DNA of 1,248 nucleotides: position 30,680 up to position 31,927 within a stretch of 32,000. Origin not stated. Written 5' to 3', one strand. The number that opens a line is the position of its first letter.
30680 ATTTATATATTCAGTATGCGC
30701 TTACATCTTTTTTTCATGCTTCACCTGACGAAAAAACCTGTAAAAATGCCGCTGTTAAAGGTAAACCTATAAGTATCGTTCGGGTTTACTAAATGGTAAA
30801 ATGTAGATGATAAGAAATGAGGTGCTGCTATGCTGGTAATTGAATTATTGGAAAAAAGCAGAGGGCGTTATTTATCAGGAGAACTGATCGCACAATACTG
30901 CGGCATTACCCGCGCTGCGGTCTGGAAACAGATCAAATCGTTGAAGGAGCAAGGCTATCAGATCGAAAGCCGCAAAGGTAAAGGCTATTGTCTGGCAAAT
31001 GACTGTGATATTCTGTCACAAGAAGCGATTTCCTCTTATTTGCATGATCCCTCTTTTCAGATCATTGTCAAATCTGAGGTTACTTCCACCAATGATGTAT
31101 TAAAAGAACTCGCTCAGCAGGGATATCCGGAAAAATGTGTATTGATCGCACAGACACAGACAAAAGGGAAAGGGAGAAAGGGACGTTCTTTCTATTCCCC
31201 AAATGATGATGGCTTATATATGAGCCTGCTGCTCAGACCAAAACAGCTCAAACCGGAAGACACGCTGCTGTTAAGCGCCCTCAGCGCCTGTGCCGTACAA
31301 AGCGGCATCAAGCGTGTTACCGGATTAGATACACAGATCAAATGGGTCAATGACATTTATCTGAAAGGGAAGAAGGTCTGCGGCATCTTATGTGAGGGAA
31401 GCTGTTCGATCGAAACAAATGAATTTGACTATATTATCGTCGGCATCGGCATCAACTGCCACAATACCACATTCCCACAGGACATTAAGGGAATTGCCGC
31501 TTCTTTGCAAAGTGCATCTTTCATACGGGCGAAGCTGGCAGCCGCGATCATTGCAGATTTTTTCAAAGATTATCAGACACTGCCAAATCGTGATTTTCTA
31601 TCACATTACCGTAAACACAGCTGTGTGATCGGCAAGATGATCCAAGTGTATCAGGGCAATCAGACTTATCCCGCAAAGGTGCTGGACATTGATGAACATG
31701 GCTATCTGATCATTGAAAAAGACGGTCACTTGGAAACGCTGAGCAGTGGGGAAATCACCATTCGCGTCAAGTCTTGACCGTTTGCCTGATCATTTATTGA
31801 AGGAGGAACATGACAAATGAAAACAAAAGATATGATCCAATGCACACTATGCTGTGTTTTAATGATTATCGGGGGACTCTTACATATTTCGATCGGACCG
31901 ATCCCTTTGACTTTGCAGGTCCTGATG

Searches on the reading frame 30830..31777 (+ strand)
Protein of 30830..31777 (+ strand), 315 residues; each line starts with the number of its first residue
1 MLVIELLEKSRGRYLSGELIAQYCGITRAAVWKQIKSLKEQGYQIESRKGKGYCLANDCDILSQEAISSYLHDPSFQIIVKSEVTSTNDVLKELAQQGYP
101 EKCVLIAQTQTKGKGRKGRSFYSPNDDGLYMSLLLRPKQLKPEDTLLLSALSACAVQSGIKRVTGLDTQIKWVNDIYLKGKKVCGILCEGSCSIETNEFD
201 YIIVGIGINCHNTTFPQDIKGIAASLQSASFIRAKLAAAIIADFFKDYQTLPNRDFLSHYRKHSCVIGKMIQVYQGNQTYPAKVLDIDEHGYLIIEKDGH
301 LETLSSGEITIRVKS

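Call 3: search_protein_families(library=pfam, proteins=[window:30830-31777:+])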
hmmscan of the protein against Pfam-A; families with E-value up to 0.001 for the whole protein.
window:30830-31777:+ (315 aa): 4 families
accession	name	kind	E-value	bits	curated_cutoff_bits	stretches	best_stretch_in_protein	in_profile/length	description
PF03099.24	BPL_LplA_LipB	-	4.3e-19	69.2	21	1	84-209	5-133/133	Biotin/lipoate A/B protein ligase family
PF08279.18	HTH_11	-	1.5e-14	54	25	1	3-53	5-54/55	HTH domain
PF02237.23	BPL_C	-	4.6e-08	33.3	21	1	267-310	2-46/48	Biotin protein ligase C terminal domain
PF13730.12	HTH_36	-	0.00075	19.7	25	0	13-43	24-54/55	Helix-turn-helix domain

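Call 4: search_protein_families(library=ncbifam, proteins=[window:30830-31777:+])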
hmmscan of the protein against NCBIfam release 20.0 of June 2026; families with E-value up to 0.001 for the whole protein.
window:30830-31777:+ (315 aa): 12 families
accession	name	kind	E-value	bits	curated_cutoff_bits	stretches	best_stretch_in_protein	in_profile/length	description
NF008846.0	PRK11886.1-1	equivalog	5.1e-69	233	353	1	5-311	9-308/312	bifunctional biotin--[acetyl-CoA-carboxylase] ligase/biotin operon repressor BirA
TIGR00121.1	birA_ligase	equivalog_domain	7.1e-51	173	83.1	1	78-310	2-233/235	biotin--[acetyl-CoA-carboxylase] ligase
NF008848.0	PRK11886.1-3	equivalog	1.3e-50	172.3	362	1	7-314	7-318/319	bifunctional biotin--[acetyl-CoA-carboxylase] ligase/biotin operon repressor BirA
NF008847.0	PRK11886.1-2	equivalog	8.3e-46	156.8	293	1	10-314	15-319/320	bifunctional biotin--[acetyl-CoA-carboxylase] ligase/biotin operon repressor BirA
NF006206.0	PRK08330.1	equivalog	2.2e-39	135.3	311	1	77-313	12-242/243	biotin--protein ligase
NF008849.0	PRK11886.1-4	equivalog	2.9e-39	135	474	1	10-313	15-318/320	bifunctional biotin--[acetyl-CoA-carboxylase] ligase/biotin operon repressor BirA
NF008850.0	PRK11886.1-5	equivalog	3.9e-39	134.7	489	1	10-313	16-318/320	bifunctional biotin--[acetyl-CoA-carboxylase] ligase/biotin operon repressor BirA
NF009862.0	PRK13325.1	equivalog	3.4e-17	62.3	761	1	57-313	63-324/592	bifunctional biotin--[acetyl-CoA-carboxylase] ligase/type III pantothenate kinase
NF005405.0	PRK06955.1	equivalog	1.3e-15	57.3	312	1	93-313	54-295/300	biotin--[acetyl-CoA-carboxylase] ligase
NF004607.0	PRK05935.1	equivalog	2.8e-15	56.6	219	1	83-227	10-151/190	biotin--protein ligase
NF006294.0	PRK08477.1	equivalog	3e-14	52.9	179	1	77-233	5-152/214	biotin--[acetyl-CoA-carboxylase] ligase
TIGR00122.1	birA_repr_reg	equivalog_domain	6e-13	48.5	70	1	12-68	11-66/69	biotin operon repressor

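Call 85: find_encoding_contigs(protein=window:30830-31777:+, flank=10000, max_places=1)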
Protein window:30830-31777:+ (315 aa): 23 contigs read that carry it; 1 place shown.
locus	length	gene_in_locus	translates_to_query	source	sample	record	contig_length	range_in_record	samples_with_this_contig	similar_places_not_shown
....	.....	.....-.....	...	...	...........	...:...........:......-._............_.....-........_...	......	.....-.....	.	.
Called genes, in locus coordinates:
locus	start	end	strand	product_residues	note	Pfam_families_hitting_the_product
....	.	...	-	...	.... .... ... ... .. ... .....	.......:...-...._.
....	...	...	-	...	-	-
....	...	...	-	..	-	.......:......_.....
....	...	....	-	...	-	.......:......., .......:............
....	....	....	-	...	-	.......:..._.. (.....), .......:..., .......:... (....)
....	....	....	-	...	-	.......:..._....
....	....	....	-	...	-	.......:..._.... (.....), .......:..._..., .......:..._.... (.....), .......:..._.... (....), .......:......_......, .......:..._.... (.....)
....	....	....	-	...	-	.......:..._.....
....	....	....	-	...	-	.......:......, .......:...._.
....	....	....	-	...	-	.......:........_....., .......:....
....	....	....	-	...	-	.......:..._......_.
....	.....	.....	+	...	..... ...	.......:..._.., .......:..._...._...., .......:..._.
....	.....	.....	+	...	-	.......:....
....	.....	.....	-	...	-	-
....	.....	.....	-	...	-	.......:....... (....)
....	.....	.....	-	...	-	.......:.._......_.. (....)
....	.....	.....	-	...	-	-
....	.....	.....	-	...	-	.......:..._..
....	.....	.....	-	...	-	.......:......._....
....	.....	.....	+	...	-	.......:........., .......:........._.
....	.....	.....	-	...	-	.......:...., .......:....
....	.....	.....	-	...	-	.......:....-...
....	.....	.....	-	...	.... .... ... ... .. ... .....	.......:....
